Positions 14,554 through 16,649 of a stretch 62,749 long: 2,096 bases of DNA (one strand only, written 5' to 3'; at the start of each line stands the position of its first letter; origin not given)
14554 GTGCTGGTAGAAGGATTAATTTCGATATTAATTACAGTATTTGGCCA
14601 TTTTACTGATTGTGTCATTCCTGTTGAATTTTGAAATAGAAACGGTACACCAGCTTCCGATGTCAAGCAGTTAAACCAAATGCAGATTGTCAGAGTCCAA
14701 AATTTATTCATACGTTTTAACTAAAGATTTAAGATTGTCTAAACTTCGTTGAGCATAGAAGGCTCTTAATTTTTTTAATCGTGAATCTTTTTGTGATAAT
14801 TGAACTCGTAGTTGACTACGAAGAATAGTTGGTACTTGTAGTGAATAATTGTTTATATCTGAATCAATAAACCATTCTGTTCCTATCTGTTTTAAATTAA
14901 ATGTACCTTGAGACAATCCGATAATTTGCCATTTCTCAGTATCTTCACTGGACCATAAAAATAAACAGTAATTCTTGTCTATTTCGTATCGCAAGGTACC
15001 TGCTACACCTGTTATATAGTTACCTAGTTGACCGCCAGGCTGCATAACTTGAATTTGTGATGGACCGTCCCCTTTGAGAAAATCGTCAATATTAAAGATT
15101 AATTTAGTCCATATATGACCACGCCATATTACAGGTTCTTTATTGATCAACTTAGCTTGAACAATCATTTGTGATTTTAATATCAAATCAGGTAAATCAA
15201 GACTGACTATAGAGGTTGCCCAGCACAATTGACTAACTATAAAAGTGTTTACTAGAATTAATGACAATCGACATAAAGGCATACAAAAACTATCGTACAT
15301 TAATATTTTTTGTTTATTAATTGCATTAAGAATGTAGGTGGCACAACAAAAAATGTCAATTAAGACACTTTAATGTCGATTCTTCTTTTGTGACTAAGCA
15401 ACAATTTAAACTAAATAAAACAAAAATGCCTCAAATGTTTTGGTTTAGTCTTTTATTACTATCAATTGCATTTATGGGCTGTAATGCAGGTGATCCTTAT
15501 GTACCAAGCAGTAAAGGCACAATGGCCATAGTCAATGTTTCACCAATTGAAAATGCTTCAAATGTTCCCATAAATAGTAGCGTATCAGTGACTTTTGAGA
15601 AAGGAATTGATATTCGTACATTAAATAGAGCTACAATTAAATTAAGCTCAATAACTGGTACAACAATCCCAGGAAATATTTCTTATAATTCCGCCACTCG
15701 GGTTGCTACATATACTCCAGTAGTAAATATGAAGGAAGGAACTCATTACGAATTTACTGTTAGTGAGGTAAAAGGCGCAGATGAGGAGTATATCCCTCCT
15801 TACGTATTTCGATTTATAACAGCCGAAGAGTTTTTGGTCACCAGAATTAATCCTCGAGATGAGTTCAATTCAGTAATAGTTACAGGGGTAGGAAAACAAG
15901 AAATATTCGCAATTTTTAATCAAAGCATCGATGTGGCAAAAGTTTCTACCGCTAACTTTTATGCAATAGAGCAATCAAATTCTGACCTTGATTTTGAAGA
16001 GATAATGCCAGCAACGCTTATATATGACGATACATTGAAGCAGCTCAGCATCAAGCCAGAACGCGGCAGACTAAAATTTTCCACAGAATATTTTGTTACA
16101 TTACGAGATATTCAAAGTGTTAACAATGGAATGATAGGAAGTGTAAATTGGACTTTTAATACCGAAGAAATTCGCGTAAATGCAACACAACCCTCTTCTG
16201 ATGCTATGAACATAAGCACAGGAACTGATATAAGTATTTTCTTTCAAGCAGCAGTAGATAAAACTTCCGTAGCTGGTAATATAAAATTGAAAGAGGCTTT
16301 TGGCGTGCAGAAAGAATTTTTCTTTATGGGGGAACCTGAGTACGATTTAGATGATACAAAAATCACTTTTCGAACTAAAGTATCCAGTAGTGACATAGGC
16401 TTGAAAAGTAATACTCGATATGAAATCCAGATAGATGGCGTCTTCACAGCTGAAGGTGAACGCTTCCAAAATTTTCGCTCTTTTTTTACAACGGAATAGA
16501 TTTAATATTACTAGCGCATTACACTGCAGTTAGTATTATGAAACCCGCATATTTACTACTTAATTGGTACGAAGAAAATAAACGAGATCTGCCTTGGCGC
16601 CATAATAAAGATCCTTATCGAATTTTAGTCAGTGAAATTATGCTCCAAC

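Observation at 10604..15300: Possible cell-surface protease display module: dockerin-bearing matrixin-like metzincin plus adjacent cohesin-like lipoprotein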

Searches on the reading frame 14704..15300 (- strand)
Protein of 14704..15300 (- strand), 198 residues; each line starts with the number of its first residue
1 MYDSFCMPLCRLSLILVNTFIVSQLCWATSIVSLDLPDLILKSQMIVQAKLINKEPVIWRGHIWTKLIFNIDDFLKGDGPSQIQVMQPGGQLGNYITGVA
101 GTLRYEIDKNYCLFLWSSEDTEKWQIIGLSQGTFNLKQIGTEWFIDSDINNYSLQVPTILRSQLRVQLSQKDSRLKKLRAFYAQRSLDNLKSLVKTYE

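Call 3: search_protein_families(library=pfam, proteins=[window:14704-15300:-], max_evalue=1)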
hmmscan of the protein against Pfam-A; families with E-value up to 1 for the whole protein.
window:14704-15300:- (198 aa): 2 families
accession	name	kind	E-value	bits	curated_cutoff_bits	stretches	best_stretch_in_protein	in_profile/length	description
PF20157.4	Maf_flag10_N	-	0.02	14.8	23.5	1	120-196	24-101/228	Glycosyltransferase Maf N-terminal domain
PF08810.16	KapB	-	0.028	15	26.3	1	146-197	61-111/112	Kinase associated protein B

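Call 4: search_protein_families(library=ncbifam, proteins=[window:14704-15300:-], max_evalue=1)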
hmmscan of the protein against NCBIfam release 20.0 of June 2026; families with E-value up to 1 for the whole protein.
window:14704-15300:- (198 aa): 0 families

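Call 36: search_solved_structures(query=window:14704-15300:-, max_evalue=10, show_alignments=2)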
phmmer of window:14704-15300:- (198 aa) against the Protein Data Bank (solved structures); distinct sequences matched with E-value up to 10: 1.
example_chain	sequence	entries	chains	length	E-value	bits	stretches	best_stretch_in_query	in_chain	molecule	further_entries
6ooc_A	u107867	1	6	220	0.69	12.6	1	29-102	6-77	Dirigent protein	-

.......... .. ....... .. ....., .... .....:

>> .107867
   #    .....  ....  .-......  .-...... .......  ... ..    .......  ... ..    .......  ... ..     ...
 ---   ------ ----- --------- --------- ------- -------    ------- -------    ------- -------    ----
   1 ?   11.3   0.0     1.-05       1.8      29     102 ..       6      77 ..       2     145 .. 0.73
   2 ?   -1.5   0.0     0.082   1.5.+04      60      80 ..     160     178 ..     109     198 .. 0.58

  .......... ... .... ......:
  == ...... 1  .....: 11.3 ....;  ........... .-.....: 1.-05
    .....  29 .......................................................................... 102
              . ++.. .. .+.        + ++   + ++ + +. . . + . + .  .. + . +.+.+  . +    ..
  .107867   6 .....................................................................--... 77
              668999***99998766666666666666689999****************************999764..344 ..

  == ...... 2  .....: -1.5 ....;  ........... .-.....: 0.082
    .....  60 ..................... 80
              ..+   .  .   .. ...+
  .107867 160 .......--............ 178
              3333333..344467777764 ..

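Call 37: find_homologous_proteins(query=window:14704-15300:-, max_evalue=0.01)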
Query window:14704-15300:- (198 aa): 7 proteins with E <= 0.01 among 101 candidates.
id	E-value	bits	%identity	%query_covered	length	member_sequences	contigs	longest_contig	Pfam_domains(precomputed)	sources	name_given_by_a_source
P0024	3.7e-123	426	100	97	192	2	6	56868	-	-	-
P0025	2.4e-100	352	78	100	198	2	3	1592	-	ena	-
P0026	4.9e-100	351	77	100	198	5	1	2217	-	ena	-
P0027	1.2e-72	262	57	99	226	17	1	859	-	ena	-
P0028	3.3e-71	257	60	97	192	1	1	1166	-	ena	-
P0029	1.8e-69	251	64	85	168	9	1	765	-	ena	-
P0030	8.4e-67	243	63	85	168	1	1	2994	-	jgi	-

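Call 45: search_solved_structures(query=A4, max_evalue=10, show_alignments=3)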
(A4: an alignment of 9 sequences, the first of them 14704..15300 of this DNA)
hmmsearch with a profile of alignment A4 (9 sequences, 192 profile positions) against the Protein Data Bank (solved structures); distinct sequences matched with E-value up to 10: 2.
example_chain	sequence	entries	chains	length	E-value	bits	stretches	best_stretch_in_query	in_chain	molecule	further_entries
7dl8_A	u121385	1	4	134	1.2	12.1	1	62-95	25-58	ALBA-Domain Protein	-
7eyp_A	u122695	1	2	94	1.8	11.5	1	115-161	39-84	Pyrimidine/purine nucleoside phosphorylase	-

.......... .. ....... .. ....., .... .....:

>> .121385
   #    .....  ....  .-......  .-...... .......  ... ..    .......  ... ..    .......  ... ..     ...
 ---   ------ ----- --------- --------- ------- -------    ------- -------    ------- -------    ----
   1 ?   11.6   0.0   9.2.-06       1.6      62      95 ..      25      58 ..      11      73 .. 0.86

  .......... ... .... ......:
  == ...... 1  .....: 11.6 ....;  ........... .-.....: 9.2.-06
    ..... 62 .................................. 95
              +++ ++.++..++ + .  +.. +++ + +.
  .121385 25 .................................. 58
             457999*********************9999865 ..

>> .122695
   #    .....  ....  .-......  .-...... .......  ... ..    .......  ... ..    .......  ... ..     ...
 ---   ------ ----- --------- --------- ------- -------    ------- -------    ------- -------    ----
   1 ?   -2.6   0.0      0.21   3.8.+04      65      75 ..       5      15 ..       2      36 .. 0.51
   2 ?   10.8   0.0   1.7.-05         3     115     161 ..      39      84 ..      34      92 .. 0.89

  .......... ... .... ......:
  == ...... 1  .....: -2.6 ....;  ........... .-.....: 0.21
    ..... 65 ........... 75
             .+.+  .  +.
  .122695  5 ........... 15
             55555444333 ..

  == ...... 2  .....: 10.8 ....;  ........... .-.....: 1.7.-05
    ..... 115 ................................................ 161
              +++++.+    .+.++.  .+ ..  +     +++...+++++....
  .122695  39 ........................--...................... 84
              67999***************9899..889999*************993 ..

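Call 46: search_protein_families(library=pfam, alignment_id=A4, max_evalue=10)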
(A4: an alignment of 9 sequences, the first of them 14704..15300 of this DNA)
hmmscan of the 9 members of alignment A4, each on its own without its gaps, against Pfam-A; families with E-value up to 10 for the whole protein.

A. member 1, window:14704-15300:- (198 aa): 2 families
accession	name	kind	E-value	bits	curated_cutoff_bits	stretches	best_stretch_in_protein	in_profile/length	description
PF20157.4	Maf_flag10_N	-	0.02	14.8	23.5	1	120-196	24-101/228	Glycosyltransferase Maf N-terminal domain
PF08810.16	KapB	-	0.028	15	26.3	1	146-197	61-111/112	Kinase associated protein B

B. families by the number of members that match (of 9 scanned): 7 families
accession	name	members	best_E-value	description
PF12584.13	TRAPPC10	3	0.081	Trafficking protein particle complex subunit 10, TRAPPC10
PF22483.2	Mu-transpos_C_2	3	0.11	Mu transposase, C-terminal domain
PF20157.4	Maf_flag10_N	1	0.02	Glycosyltransferase Maf N-terminal domain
PF08810.16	KapB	1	0.028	Kinase associated protein B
PF16589.12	BRCT_2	1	0.03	BRCT domain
PF08934.15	Rb_C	1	0.12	Rb C-terminal domain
PF03146.21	NtA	1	0.12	Agrin NtA domain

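Call 49: predict_structure(alignment_id=A5)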
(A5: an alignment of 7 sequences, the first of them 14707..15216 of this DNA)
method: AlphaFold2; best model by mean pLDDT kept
length: 170 residues; sequences in the alignment: 7
mean_pLDDT: 41.5   pTM: 0.39
mean pLDDT of the five models: 41.5, 39.3, 39.3, 37.3, 35.7
residues with pLDDT >= 90: 0; 70-90: 3; 50-70: 29; < 50: 138
segments of 3 or more residues with pLDDT < 50: 1-19, 32-35, 45-51, 60-86, 88-92, 94-97, 99-170
pLDDT, mean of each block of 10 residues (from residue 1): 29 40 64 54 48 54 30 26 42 47 38 39 38 41 40 39 36
secondary structure, 60 per line:
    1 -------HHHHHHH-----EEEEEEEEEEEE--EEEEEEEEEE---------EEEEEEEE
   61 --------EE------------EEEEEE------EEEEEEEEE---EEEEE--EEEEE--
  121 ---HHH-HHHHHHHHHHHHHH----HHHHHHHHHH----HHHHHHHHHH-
elements in order: H8-14 E20-31 E34-43 E53-60 E83-88 E95-103 E107-111 E114-118 H128-141 H146-155 H160-169

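Call 53: fold_search(model_id=the predicted structure, library=pdb)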
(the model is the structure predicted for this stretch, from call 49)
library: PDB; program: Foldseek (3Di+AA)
matches with E <= 10: 622; with E <= 0.001: 0
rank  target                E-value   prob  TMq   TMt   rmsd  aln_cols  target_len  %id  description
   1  8xgm_D                1.3e-01  0.16  0.14  0.17  15.3       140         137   11  Cryo-EM structure of human GPR1 bound to chemerin (released 2024-08-21)
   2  3kf8_A                1.5e-01  0.25  0.22  0.19  12.1       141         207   11  Crystal structure of C. tropicalis Stn1-ten1 complex (released 2009-12-22)
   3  3hks_A                5.3e-01  0.12  0.17  0.19  18.4       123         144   11  Crystal structure of eukaryotic translation initiation factor eIF-5A2 from Arabidopsis thaliana (released 2009-09-29)
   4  3kf8_C                6.2e-01  0.18  0.20  0.18  13.2       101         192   16  Crystal structure of C. tropicalis Stn1-ten1 complex (released 2009-12-22)
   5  2b5o_A                6.2e-01  0.11  0.18  0.12  11.5       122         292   12  ferredoxin-NADP reductase (released 2005-10-11)
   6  2bsa                  7.4e-01  0.08  0.15  0.10  14.8       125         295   11  Ferredoxin-Nadp Reductase (Mutation: Y 303 S) complexed with NADP (released 2005-10-19)
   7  1w35                  7.8e-01  0.05  0.13  0.10  15.0       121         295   12  FERREDOXIN-NADP+ REDUCTASE (MUTATION: Y 303 W) (released 2005-07-26)
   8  4dk6_C                8.2e-01  0.38  0.22  0.40  12.3       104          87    9  Structure of Editosome protein (released 2012-07-04)
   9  2nzo_A                8.2e-01  0.15  0.22  0.30  13.3       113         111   10  Crystal structure of a secretion chaperone CsaA from Bacillus subtilis in the space group P 32 2 1 (released 2007-03-27)
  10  2ok8_A                8.2e-01  0.11  0.18  0.13  13.6        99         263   10  Ferredoxin-NADP+ reductase from Plasmodium falciparum (released 2007-02-13)
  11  7ka0_B                9.2e-01  0.08  0.17  0.05  13.6       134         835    7  Crystal structure of the complex of M. tuberculosis PheRS with cognate precursor tRNA and phenylalanine (released 2021-05-12)
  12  6e8a_B                9.7e-01  0.10  0.15  0.18  13.8       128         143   11  Crystal structure of DcrB from Salmonella enterica at 1.92 Angstroms resolution (released 2018-10-31)
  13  7k9m_B                9.7e-01  0.08  0.17  0.05  13.6       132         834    8  Crystal structure of the complex of M. tuberculosis PheRS with cognate precursor tRNA and 5'-O-(N-phenylalanyl)sulfamo (released 2021-05-12)
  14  4kgo_B                9.7e-01  0.07  0.17  0.15  17.1       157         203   11  Crystal Structure of double Leucine to Methionine mutant human splunc1 lacking the secretion signal sequence (released 2013-09-25)
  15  1w34                  9.7e-01  0.06  0.14  0.10  14.8       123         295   12  FERREDOXIN-NADP REDUCTASE (MUTATION: Y 303 S) (released 2005-10-19)
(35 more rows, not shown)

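Call 80: search_protein_families(library=ncbifam, alignment_id=A4, max_evalue=10)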
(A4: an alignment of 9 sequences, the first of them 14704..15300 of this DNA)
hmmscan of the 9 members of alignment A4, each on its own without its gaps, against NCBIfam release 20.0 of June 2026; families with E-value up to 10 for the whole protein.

A. member 1, window:14704-15300:- (198 aa): 0 families

B. families by the number of members that match (of 9 scanned): 0 families

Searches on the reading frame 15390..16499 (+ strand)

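Call 3: search_protein_families(library=pfam, proteins=[window:15390-16499:+], max_evalue=1)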
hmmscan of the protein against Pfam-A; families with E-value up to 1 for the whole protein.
window:15390-16499:+ (369 aa): 3 families
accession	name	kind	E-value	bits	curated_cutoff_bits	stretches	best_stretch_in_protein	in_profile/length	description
PF13205.12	Big_5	-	5.3e-26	91.8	23.6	3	46-144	6-105/105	Bacterial Ig-like domain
PF17964.7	Big_10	-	0.00034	21.3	22.9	1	226-329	47-144/164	Bacterial Ig domain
PF00041.27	fn3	-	0.0005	20.7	25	1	65-130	16-72/84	Fibronectin type III domain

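Call 4: search_protein_families(library=ncbifam, proteins=[window:15390-16499:+], max_evalue=1)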
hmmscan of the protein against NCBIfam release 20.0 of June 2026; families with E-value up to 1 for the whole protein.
window:15390-16499:+ (369 aa): 1 family
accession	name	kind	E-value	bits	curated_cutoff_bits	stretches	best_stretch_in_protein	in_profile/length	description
TIGR03431.1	PhnD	equivalog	0.0028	17.1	261.1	1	151-212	160-224/288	phosphonate ABC transporter substrate-binding protein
